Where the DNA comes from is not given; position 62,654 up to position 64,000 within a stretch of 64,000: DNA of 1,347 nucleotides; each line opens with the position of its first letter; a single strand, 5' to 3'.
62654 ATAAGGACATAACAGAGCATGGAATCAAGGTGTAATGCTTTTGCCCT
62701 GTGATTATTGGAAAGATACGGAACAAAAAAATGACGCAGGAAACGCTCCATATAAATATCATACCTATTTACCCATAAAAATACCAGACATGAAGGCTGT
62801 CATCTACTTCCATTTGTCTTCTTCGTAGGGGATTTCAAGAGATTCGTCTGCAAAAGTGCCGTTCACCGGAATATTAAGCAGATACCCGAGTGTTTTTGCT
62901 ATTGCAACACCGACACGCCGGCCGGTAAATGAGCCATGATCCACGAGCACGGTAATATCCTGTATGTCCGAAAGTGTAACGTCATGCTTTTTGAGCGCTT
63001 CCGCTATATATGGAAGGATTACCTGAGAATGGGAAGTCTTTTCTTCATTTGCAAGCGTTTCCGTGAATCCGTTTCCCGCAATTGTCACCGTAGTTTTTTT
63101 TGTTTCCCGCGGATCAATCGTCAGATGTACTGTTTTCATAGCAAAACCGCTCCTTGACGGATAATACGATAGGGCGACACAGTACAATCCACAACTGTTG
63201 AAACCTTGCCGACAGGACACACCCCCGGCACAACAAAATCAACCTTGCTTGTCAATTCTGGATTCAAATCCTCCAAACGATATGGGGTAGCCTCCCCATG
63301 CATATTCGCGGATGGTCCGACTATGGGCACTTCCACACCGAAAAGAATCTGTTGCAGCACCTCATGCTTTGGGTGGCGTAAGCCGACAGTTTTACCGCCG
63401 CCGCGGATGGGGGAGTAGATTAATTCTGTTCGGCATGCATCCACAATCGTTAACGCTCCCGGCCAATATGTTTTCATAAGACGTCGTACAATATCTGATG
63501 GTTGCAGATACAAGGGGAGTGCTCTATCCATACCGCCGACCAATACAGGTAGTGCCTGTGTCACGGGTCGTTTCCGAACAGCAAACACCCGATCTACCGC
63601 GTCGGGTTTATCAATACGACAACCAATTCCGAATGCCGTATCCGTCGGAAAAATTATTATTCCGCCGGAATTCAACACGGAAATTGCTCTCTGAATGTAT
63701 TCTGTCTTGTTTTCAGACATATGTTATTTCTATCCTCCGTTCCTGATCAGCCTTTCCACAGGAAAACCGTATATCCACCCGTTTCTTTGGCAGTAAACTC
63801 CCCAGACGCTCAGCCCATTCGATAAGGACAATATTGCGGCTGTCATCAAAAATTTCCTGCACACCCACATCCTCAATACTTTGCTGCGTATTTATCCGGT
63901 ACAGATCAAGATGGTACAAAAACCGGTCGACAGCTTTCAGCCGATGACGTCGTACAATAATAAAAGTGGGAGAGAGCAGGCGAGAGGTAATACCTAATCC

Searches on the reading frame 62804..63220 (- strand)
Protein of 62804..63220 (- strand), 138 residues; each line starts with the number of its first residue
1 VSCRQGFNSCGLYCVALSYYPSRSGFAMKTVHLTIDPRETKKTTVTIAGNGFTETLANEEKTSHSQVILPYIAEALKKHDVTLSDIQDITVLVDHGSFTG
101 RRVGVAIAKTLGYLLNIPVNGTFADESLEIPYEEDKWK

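Call 11: search_protein_families(library=pfam, proteins=[window:62804-63220:-], max_evalue=0.001)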
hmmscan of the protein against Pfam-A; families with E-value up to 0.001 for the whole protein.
window:62804-63220:- (138 aa): 1 family
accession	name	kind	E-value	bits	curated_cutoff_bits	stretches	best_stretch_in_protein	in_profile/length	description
PF00814.31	TsaD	-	1.8e-11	44.7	24.8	1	62-120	27-85/264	tRNA N6-adenosine threonylcarbamoyltransferase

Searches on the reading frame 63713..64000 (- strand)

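Call 11: search_protein_families(library=pfam, proteins=[window:63713-64000:-], max_evalue=0.001)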
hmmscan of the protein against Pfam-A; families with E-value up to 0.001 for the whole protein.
window:63713-64000:- (95 aa): 1 family
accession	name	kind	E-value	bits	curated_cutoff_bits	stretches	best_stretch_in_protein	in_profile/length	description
PF02367.23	TsaE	-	2.5e-19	69.9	26.6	1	1-89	44-127/128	Threonylcarbamoyl adenosine biosynthesis protein TsaE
